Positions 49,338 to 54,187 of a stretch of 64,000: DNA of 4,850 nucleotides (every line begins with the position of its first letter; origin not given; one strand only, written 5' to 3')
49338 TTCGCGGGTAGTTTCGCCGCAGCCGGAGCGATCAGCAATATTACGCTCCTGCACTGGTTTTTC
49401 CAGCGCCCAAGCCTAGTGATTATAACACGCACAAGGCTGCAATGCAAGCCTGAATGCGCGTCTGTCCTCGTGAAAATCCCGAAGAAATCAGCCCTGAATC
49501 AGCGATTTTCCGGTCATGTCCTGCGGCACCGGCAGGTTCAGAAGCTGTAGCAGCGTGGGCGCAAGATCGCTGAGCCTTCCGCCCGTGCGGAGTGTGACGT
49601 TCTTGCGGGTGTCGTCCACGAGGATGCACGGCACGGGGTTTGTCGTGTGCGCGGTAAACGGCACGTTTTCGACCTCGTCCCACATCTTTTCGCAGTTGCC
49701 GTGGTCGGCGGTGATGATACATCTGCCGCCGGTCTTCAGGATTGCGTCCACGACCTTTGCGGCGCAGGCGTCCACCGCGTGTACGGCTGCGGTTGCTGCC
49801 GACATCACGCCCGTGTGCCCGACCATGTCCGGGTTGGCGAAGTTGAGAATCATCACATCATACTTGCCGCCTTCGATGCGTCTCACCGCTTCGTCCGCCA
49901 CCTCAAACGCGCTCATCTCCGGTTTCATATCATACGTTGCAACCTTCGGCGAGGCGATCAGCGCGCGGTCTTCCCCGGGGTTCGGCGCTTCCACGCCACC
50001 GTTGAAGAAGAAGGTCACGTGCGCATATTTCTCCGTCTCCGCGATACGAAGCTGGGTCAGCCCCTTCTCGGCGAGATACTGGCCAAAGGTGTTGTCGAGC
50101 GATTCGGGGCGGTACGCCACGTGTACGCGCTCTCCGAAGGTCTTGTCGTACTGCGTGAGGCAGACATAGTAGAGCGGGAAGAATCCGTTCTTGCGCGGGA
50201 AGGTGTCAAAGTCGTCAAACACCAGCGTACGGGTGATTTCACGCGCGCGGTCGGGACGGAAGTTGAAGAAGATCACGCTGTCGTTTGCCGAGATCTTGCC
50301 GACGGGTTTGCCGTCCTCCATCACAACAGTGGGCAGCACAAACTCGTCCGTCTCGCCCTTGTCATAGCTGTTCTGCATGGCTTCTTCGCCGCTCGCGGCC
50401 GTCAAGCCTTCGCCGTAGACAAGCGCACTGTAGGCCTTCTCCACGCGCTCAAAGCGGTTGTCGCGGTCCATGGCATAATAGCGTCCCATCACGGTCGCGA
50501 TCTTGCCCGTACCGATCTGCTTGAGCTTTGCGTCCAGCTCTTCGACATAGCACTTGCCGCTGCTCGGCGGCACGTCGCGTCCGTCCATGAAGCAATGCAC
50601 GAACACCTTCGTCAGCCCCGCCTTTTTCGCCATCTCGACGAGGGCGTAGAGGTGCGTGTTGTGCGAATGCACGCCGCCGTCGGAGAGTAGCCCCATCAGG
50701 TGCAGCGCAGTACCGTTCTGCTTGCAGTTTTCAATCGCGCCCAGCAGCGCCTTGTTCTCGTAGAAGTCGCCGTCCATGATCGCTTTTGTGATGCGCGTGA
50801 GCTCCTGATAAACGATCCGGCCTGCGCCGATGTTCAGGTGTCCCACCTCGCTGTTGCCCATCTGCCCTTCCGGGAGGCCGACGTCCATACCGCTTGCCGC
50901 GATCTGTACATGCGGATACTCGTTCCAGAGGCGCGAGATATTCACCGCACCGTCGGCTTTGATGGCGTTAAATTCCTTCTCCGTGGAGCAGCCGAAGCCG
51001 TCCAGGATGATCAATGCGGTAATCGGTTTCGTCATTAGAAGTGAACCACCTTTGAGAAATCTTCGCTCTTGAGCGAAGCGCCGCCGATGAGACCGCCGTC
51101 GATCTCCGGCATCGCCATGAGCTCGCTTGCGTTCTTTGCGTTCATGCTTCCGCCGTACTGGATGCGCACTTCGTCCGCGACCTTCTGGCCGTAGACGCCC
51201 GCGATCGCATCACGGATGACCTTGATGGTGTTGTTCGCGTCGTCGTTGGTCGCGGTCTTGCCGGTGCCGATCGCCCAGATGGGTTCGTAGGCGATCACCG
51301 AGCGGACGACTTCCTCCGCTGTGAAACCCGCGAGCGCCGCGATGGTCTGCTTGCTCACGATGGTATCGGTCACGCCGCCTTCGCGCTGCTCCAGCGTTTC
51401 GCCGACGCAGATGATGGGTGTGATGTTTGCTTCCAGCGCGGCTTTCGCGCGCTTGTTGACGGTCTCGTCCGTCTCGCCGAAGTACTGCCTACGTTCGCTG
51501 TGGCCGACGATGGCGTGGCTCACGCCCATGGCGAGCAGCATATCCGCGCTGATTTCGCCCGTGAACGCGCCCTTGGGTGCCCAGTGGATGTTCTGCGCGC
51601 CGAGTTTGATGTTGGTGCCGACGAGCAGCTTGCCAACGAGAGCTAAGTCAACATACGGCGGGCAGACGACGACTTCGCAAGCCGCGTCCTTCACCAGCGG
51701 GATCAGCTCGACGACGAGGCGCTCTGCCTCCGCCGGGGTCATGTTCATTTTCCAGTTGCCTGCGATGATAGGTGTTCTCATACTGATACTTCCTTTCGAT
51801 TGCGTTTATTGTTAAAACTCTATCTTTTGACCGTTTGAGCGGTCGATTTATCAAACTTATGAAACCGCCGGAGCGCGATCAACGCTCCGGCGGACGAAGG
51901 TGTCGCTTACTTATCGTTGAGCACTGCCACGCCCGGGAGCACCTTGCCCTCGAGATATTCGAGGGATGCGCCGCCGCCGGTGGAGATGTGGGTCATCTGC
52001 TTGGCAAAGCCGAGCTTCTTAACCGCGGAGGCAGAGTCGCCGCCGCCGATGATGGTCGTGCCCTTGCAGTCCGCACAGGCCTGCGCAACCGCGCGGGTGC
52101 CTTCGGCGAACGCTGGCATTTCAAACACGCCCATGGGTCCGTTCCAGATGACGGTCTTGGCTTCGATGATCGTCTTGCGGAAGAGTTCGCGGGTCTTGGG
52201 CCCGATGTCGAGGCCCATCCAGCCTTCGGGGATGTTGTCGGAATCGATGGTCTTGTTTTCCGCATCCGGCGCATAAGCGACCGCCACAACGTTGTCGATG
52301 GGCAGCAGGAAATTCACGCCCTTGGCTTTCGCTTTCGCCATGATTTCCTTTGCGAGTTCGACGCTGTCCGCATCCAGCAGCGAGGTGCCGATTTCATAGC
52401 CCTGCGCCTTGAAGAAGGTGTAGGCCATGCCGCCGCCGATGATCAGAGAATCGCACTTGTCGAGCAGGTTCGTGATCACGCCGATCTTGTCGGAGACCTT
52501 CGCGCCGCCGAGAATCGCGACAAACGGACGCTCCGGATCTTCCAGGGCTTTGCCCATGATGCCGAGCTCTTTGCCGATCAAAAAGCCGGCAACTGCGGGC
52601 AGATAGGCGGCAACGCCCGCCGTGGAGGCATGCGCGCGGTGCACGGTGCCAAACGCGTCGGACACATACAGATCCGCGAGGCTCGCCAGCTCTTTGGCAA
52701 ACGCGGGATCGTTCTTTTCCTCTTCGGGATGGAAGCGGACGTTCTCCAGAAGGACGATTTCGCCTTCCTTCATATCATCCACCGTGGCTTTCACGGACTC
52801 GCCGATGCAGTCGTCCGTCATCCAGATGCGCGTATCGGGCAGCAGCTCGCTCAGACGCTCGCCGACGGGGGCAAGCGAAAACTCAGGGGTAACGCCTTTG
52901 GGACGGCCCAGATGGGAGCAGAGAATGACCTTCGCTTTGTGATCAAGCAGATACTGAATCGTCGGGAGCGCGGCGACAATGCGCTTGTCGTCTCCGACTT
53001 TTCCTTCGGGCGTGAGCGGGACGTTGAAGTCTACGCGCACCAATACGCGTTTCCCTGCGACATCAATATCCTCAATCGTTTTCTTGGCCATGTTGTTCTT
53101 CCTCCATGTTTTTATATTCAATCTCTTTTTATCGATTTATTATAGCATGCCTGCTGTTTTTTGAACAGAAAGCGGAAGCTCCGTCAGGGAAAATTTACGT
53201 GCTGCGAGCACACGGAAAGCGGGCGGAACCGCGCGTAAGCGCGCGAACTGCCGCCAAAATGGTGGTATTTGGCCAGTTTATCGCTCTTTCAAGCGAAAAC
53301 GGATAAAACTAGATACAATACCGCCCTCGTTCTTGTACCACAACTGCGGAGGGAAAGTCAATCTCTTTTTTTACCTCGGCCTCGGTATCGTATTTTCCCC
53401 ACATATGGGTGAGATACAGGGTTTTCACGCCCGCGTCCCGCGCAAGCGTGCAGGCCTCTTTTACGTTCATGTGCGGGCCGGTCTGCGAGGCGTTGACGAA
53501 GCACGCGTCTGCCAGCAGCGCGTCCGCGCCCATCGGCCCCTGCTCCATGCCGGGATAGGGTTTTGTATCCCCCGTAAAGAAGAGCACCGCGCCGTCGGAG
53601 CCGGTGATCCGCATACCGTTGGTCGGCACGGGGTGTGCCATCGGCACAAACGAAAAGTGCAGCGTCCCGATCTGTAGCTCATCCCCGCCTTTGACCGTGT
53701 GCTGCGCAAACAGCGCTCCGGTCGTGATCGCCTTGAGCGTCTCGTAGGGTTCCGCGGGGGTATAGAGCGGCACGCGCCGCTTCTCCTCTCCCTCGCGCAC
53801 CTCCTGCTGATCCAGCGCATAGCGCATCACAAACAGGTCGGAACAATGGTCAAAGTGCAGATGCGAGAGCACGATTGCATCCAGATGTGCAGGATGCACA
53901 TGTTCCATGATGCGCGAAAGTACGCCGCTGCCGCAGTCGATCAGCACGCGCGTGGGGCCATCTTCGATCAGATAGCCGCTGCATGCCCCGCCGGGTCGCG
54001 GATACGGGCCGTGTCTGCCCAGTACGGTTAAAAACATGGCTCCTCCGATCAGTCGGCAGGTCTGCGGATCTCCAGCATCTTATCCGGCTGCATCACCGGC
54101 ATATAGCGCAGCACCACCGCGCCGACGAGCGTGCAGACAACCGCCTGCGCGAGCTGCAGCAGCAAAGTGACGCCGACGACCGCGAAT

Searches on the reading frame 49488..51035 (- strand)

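Call 8: search_protein_families(library=pfam, proteins=[window:49488-51035:-], max_evalue=0.001)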
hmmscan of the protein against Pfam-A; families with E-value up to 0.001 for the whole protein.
window:49488-51035:- (515 aa): 3 families
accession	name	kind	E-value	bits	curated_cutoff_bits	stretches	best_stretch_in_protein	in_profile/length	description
PF06415.18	iPGM_N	-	8.1e-91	303.8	27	1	82-298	1-217/217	BPG-independent PGAM N-terminus (iPGM_N)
PF01676.23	Metalloenzyme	-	7.1e-80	268.6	24.3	1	7-501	4-250/252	Metalloenzyme superfamily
PF01663.27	Phosphodiest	-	9.9e-05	22.5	23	1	379-446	148-220/342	Type I phosphodiesterase / nucleotide pyrophosphatase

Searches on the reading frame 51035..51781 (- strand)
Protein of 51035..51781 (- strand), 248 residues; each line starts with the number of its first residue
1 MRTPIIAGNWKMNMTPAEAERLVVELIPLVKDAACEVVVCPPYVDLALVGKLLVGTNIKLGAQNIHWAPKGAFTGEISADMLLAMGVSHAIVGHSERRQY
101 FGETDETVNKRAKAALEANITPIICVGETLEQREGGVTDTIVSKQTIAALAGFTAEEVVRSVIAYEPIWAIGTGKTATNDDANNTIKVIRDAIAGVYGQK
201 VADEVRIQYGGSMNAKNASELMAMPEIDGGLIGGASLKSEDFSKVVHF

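Call 28: search_protein_families(library=pfam, proteins=[window:51035-51781:-], max_evalue=0.0001)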
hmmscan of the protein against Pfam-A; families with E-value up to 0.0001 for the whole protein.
window:51035-51781:- (248 aa): 1 family
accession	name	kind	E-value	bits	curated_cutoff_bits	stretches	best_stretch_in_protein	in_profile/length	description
PF00121.24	TIM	-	1.9e-94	316.2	20.1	1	4-247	1-243/245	Triosephosphate isomerase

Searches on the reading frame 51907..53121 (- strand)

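Call 28: search_protein_families(library=pfam, proteins=[window:51907-53121:-], max_evalue=0.0001)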
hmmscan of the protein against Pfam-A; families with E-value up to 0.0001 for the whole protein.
window:51907-53121:- (404 aa): 1 family
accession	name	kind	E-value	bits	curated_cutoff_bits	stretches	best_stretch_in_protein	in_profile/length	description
PF00162.24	PGK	-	1.6e-168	561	27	1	16-393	1-379/379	Phosphoglycerate kinase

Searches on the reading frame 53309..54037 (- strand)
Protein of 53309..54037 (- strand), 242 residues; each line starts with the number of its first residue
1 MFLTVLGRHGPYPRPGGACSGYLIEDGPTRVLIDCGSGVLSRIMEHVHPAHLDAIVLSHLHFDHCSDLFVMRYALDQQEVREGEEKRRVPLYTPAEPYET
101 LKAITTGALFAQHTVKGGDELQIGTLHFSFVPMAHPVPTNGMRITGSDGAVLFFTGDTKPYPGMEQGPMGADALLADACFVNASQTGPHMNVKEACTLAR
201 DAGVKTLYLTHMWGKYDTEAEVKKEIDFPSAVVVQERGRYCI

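Call 28: search_protein_families(library=pfam, proteins=[window:53309-54037:-], max_evalue=0.0001)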
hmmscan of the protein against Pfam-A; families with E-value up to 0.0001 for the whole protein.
window:53309-54037:- (242 aa): 2 families
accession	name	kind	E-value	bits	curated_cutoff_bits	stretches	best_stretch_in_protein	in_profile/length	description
PF12706.13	Lactamase_B_2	-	2.5e-28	99.5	27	1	29-212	1-200/200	Beta-lactamase superfamily domain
PF00753.33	Lactamase_B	-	3.8e-16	60.1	22.7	1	16-210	3-195/196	Metallo-beta-lactamase superfamily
